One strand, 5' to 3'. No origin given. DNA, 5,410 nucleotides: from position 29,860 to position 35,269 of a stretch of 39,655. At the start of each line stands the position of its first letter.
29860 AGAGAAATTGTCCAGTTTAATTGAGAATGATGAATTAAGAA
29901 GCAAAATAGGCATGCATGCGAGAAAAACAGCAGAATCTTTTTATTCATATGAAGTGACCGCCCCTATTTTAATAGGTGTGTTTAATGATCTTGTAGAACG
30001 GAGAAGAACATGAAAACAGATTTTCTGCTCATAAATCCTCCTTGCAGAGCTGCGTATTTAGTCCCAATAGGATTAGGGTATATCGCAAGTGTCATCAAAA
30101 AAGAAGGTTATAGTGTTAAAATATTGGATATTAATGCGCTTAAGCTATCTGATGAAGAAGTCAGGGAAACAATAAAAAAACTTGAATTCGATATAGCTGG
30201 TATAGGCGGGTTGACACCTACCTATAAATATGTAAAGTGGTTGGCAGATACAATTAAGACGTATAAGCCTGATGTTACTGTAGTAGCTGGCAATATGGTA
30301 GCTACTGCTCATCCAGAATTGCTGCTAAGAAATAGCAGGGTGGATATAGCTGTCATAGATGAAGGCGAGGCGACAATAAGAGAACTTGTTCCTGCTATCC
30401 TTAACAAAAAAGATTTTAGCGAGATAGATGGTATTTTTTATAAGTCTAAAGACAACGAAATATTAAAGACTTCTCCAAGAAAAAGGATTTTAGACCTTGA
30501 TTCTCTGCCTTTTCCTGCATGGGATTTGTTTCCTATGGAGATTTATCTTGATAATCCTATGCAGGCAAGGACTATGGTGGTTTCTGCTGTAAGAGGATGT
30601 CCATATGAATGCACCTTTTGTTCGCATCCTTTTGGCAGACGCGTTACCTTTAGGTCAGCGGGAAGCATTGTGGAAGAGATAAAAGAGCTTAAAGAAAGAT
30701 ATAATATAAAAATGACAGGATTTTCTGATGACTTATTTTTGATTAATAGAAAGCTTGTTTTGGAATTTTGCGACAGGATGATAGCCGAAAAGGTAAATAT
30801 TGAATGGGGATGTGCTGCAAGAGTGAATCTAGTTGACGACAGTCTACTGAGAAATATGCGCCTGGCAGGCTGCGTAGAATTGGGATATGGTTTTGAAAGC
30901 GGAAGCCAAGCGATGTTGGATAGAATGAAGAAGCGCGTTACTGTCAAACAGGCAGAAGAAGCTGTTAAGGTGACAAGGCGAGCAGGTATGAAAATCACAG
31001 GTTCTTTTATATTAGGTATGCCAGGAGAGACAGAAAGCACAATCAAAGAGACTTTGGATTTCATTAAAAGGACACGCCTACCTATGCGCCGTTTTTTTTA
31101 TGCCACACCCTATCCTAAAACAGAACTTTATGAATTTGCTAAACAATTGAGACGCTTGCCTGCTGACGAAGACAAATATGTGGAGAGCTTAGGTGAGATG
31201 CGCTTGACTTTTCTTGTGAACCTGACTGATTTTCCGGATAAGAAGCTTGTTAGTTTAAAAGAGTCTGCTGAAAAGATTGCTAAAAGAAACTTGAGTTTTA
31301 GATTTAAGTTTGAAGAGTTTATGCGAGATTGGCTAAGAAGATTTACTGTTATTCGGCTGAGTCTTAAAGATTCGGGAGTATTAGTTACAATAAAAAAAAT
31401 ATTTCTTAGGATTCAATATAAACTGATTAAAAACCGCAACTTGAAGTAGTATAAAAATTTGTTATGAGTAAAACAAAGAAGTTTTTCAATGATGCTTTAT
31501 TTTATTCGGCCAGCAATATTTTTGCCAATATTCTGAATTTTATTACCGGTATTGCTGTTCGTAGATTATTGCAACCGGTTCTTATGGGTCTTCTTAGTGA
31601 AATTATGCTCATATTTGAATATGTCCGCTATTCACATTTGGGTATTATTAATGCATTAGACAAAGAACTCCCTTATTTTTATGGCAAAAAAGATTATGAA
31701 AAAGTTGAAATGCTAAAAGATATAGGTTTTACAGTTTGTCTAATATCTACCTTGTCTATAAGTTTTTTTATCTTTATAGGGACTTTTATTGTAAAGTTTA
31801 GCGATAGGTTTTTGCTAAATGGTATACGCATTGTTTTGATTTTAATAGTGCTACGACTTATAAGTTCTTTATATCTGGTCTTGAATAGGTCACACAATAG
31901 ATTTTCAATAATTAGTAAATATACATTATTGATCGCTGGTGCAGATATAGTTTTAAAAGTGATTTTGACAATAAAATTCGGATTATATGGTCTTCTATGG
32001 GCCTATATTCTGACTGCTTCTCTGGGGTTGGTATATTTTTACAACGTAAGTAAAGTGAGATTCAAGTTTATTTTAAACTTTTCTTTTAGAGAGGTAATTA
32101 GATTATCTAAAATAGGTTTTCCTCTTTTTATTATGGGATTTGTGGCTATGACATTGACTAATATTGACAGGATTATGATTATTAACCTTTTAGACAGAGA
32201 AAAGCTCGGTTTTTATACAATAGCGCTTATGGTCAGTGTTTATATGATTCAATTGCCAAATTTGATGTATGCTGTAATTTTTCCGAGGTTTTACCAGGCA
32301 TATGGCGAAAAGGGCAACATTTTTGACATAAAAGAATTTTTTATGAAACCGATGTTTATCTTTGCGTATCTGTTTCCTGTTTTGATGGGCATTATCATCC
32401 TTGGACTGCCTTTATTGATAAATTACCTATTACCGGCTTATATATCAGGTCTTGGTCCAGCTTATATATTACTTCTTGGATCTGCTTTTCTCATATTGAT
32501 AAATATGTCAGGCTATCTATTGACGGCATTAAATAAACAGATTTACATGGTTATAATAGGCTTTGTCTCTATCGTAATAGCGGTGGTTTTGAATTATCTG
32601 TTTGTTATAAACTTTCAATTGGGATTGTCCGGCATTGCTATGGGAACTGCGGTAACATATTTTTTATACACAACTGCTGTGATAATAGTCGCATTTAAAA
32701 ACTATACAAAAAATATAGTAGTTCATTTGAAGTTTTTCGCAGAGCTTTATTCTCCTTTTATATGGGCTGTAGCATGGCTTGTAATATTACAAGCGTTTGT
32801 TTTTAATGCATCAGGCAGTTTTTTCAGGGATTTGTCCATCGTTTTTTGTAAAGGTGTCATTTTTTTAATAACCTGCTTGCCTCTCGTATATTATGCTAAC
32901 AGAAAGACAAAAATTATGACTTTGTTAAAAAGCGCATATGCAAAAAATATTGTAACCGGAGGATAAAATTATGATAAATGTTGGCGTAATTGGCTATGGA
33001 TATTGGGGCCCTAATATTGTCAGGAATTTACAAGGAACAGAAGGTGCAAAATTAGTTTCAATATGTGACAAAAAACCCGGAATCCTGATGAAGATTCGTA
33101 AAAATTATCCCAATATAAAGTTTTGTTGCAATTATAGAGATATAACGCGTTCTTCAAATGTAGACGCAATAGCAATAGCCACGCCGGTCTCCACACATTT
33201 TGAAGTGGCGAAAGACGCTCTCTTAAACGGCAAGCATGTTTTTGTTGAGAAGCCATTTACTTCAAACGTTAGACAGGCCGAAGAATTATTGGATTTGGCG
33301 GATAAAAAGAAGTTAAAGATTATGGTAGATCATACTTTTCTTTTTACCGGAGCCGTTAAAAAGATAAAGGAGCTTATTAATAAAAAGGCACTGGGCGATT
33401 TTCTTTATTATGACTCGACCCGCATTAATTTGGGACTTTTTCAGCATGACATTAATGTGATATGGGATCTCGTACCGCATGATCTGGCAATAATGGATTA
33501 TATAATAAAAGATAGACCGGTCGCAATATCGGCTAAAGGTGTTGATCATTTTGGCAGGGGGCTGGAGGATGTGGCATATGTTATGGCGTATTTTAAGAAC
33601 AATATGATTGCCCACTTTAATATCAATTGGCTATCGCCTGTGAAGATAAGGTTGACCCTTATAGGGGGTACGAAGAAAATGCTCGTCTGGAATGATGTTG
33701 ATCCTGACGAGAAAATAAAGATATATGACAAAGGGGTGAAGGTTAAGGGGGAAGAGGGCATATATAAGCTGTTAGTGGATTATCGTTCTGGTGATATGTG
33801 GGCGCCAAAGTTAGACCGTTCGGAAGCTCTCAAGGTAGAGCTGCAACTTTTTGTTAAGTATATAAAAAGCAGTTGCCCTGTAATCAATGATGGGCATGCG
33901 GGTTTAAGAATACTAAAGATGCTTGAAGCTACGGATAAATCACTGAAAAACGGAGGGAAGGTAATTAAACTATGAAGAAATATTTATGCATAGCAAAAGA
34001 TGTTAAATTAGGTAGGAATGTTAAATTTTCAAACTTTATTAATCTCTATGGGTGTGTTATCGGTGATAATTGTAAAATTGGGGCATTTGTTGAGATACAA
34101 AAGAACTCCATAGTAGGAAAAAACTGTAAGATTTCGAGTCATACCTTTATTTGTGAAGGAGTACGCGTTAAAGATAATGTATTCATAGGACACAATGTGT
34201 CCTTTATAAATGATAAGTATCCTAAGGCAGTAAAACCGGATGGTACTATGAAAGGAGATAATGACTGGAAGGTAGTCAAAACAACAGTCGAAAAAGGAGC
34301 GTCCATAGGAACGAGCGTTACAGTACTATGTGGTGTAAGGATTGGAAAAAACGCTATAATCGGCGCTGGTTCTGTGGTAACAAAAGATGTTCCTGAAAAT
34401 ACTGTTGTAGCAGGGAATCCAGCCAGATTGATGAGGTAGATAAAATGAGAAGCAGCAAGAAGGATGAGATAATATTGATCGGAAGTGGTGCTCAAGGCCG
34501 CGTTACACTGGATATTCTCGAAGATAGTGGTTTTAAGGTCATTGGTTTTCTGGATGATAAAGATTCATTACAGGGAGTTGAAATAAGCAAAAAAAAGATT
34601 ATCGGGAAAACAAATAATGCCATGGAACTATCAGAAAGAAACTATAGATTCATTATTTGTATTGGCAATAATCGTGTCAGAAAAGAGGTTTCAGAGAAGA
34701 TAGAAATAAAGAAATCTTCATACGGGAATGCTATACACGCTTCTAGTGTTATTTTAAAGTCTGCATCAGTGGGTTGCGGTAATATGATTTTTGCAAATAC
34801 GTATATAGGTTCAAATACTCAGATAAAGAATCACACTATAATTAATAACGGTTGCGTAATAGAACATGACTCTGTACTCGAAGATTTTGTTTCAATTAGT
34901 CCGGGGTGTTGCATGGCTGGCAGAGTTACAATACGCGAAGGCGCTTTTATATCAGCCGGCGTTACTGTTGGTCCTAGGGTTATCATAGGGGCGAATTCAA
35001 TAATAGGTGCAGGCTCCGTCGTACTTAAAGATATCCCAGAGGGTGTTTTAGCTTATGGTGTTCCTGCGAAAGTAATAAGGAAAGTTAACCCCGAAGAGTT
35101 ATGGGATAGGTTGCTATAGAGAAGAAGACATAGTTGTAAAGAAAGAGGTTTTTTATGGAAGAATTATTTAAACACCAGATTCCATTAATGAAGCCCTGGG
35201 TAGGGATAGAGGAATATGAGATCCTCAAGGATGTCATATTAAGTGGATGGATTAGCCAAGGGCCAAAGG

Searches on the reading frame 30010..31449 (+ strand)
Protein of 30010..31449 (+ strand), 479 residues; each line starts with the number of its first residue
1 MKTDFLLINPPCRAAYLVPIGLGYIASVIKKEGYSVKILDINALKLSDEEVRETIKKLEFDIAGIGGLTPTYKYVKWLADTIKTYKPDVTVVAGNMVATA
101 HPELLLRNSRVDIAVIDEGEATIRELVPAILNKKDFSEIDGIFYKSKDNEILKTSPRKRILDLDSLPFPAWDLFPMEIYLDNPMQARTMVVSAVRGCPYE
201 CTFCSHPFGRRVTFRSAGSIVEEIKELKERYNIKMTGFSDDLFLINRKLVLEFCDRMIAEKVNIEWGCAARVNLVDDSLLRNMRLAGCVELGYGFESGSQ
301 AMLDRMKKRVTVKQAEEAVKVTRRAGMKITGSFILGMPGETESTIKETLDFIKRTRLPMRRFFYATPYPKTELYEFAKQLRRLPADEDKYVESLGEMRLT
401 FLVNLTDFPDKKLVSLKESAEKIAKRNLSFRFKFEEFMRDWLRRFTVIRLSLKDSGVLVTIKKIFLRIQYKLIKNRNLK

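Call 7: search_protein_families(library=pfam, proteins=[window:30010-31449:+], max_evalue=0.0001)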
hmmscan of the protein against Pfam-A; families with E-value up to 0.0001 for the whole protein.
window:30010-31449:+ (479 aa): 2 families
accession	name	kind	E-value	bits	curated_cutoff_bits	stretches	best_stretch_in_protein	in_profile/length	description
PF04055.27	Radical_SAM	-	1.4e-24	87.5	29.5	1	193-352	3-166/166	Radical SAM superfamily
PF02310.24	B12-binding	-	1.7e-19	70.3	32.1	1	14-126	9-120/121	B12 binding domain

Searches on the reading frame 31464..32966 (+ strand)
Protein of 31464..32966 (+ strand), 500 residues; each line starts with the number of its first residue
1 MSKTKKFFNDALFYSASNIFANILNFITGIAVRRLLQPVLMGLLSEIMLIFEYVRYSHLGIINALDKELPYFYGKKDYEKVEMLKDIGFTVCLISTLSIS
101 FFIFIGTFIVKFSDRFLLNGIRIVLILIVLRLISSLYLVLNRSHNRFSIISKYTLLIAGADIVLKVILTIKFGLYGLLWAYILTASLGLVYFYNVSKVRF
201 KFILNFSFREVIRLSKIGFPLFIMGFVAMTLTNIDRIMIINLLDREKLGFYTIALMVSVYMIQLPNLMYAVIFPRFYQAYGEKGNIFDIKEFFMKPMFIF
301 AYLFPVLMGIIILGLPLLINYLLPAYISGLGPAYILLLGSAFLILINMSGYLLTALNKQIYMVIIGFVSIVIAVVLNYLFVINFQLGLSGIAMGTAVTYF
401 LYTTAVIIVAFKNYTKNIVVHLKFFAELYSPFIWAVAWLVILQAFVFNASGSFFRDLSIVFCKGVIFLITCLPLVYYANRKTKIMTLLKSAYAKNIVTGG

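Call 7: search_protein_families(library=pfam, proteins=[window:31464-32966:+], max_evalue=0.0001)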
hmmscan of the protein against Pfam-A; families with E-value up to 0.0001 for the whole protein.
window:31464-32966:+ (500 aa): 2 families
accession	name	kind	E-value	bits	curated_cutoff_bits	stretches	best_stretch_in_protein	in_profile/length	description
PF13440.11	Polysacc_synt_3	-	8.2e-12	45.4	23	1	84-317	46-279/293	Polysaccharide biosynthesis protein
PF01943.22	Polysacc_synt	-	3.3e-10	40.3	28.2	1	10-278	4-272/274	Polysaccharide biosynthesis protein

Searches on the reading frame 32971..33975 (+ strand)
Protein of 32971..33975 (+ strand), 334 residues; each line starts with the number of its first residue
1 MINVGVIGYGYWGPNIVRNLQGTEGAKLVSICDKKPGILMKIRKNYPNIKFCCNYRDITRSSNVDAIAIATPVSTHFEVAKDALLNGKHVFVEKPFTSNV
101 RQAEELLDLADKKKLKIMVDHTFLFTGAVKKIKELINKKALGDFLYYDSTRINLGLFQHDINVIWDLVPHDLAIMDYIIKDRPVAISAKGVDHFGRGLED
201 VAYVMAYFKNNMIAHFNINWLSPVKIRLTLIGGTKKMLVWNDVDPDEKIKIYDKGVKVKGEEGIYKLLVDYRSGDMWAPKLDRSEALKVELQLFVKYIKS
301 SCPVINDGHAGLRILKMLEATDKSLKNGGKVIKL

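Call 7: search_protein_families(library=pfam, proteins=[window:32971-33975:+], max_evalue=0.0001)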
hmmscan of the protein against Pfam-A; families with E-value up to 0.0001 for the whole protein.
window:32971-33975:+ (334 aa): 2 families
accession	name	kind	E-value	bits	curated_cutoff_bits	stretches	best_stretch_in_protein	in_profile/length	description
PF01408.29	GFO_IDH_MocA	-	2.2e-27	96.5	24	1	2-121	1-120/120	Oxidoreductase family, NAD-binding Rossmann fold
PF22725.1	GFO_IDH_MocA_C3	-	2.5e-10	40.8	27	1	130-232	2-118/124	GFO/IDH/MocA C-terminal domain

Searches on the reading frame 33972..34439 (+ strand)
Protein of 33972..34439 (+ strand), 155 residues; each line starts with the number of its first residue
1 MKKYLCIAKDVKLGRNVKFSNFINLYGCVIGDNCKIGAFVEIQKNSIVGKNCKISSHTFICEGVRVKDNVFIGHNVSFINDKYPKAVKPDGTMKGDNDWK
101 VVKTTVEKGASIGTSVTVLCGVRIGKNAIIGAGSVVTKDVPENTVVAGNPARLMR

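Call 9: search_protein_families(library=pfam, proteins=[window:33972-34439:+], max_evalue=0.0001)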
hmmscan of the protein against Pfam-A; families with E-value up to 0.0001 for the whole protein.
window:33972-34439:+ (155 aa): 4 families
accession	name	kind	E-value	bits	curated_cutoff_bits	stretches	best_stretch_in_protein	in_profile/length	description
PF00132.30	Hexapep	-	2e-22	78.3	27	2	27-60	1-34/36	Bacterial transferase hexapeptide (six repeats)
PF25084.1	LbH_EIF2B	-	3.6e-10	40.2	54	1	7-75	18-90/105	EIF2B subunit epsilon LbH domain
PF14602.12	Hexapep_2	-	1.5e-09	37.9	27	1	104-138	2-34/34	Hexapeptide repeat of succinyl-transferase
PF24894.1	Hexapep_GlmU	-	4.7e-05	23.9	23.3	0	13-61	37-84/104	GlmU-like, C-terminal hexapeptide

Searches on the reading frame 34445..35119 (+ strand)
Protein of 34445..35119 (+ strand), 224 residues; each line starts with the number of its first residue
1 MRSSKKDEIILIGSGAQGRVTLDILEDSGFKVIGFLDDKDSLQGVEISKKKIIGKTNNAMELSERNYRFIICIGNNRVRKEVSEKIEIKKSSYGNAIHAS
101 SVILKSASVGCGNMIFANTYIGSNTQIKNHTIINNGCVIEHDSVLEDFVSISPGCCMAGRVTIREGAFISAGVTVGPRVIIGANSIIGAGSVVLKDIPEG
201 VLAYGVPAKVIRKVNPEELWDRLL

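Call 9: search_protein_families(library=pfam, proteins=[window:34445-35119:+], max_evalue=0.0001)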
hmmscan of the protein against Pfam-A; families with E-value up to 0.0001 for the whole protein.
window:34445-35119:+ (224 aa): 3 families
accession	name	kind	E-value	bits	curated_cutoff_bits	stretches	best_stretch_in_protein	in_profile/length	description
PF17836.7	PglD_N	-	1.3e-16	61.3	23.4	1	9-86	2-78/78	PglD N-terminal domain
PF00132.30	Hexapep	-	7.1e-16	57.6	27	2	161-194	2-35/36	Bacterial transferase hexapeptide (six repeats)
PF25084.1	LbH_EIF2B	-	7.8e-06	26.3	54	1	103-193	12-99/105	EIF2B subunit epsilon LbH domain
